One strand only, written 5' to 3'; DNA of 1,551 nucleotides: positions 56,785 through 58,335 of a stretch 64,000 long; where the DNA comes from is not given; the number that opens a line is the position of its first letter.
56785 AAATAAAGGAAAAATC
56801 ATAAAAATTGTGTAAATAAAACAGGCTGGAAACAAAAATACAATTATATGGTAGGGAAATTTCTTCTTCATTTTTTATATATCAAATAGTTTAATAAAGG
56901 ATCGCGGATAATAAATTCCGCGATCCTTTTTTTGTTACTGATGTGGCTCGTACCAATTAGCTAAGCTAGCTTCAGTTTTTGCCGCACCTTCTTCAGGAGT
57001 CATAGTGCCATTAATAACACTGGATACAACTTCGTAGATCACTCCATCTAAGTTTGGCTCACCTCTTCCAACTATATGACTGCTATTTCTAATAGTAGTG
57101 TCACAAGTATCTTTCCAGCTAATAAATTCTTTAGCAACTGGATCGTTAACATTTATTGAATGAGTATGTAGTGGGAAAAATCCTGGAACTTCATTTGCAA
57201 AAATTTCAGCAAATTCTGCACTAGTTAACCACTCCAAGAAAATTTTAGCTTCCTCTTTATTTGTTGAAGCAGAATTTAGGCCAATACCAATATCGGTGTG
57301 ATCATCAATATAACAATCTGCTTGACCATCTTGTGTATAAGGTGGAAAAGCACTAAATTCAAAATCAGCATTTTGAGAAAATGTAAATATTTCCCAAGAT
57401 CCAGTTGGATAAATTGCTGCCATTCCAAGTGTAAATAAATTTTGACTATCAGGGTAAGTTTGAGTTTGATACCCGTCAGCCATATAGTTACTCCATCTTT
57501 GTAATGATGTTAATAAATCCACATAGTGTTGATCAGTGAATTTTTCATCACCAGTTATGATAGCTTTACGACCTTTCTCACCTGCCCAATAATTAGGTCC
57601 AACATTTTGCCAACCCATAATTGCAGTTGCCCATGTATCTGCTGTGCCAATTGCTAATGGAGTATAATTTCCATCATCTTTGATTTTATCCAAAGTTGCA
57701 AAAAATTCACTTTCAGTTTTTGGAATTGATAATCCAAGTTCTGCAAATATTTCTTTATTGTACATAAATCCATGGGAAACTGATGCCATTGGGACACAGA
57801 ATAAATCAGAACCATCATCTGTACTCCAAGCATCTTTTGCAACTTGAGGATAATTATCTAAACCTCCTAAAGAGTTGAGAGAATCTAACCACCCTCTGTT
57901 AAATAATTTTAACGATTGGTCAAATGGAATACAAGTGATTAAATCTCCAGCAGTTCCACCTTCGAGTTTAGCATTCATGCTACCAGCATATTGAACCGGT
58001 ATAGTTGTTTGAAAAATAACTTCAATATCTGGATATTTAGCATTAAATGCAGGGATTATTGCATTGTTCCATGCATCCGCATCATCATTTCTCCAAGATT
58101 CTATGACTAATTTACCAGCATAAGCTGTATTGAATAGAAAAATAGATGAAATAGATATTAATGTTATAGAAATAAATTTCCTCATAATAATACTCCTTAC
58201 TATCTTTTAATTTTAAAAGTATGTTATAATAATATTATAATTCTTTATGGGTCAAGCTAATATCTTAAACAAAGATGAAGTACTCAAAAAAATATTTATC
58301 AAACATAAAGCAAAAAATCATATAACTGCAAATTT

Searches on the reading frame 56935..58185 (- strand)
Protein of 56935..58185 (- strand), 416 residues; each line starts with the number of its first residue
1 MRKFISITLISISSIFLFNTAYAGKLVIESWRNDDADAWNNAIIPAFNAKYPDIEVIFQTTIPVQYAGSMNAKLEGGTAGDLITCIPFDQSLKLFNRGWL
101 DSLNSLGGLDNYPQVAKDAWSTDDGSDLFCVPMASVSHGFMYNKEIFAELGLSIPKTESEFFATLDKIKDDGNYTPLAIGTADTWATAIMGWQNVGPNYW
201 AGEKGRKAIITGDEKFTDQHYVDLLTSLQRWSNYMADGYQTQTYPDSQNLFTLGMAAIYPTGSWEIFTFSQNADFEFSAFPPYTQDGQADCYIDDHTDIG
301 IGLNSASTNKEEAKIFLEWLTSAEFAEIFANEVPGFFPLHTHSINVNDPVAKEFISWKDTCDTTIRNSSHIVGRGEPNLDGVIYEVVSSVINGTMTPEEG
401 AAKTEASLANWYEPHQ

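Call 3: search_protein_families(library=pfam, proteins=[window:56935-58185:-], max_evalue=0.01)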
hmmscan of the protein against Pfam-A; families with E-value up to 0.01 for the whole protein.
window:56935-58185:- (416 aa): 2 families
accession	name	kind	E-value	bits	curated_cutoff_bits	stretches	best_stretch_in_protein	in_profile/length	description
PF01547.30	SBP_bac_1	-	4.2e-28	99.7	26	1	37-324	6-304/307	Bacterial extracellular solute-binding protein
PF13416.11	SBP_bac_8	-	3.6e-26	93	27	1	43-342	2-264/279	Bacterial extracellular solute-binding protein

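Call 4: search_protein_families(library=ncbifam, proteins=[window:56935-58185:-], max_evalue=0.01)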
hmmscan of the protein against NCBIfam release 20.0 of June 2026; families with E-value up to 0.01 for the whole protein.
window:56935-58185:- (416 aa): 3 families
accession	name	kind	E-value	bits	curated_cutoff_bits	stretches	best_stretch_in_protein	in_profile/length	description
TIGR03850.1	bind_CPR_0540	equivalog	1.2e-17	63.7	299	1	126-406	149-430/437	carbohydrate ABC transporter substrate-binding protein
TIGR03851.1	chitin_NgcE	equivalog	2e-07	30.3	399.65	1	46-288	62-316/450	N-acetylglucosamine/diacetylchitobiose ABC transporter substrate-binding protein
NF053763.1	ABCarbgalBndGanS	equivalog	0.00012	20.9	700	1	73-326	83-332/420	galactooligosaccharide ABC transporter substrate-binding protein GanS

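Call 57: search_solved_structures(query=window:56935-58185:-, max_evalue=0.001)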
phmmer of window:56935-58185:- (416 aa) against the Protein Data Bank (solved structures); distinct sequences matched with E-value up to 0.001: 30.
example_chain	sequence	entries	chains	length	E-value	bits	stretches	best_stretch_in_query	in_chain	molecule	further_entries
6fuv_A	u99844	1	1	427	2.4e-15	59.5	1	39-323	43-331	Solute Binding Protein, BlMnBP1 in complex with mannotriose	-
4zza_A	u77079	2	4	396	5.3e-15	58.3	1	114-375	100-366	Sugar binding protein of ABC transporter system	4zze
4zs9_A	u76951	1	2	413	5.9e-15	58.2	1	114-375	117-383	Sugar binding protein of ABC transporter system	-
9xor_A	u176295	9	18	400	7.9e-14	54.5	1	64-345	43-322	maltose-binding protein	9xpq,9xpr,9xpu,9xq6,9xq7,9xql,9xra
7ehp_A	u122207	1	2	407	1.6e-12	50.1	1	102-328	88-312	chitin oligosaccahride binding protein NagB1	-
6i5r_A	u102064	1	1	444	6.5e-12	48.2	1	39-323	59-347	Sugar ABC transporter substrate-binding protein, BlMnBP1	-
6i5v_A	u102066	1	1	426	7e-12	48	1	39-323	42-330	Solute Binding Protein, BlMnBP1 in complex with mannotrisoe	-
6i5w_A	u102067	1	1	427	7e-12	48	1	39-323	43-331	Solute Binding Protein BlMnBP1, Blac_00780 in complex with mannopentaose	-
2hq0_A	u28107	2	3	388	5e-11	45.2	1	70-328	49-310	Sugar ABC transporter, sugar-binding protein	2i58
2hfb_A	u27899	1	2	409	5.4e-11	45.1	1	70-327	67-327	Sugar ABC transporter, sugar-binding protein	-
2heu_A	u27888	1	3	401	5.5e-11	45.1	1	66-328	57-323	Sugar ABC transporter, sugar-binding protein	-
6pql_A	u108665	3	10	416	5.5e-11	45.1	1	64-327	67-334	ABC transporter sugar-binding protein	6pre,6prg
3quf_A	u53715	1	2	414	5e-10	41.9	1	36-338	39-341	Extracellular solute-binding protein, family 1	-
7eho_A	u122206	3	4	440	5.2e-10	41.9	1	122-269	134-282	Chitin oligosaccharide binding protein NagB2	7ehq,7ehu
8xba_A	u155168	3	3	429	1.4e-09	40.5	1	8-406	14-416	XylA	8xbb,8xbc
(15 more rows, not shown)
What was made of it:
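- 56935..58185 (-): CUT1 solute-binding protein of the divergent importer operon. Calls 3, 4 and 57.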
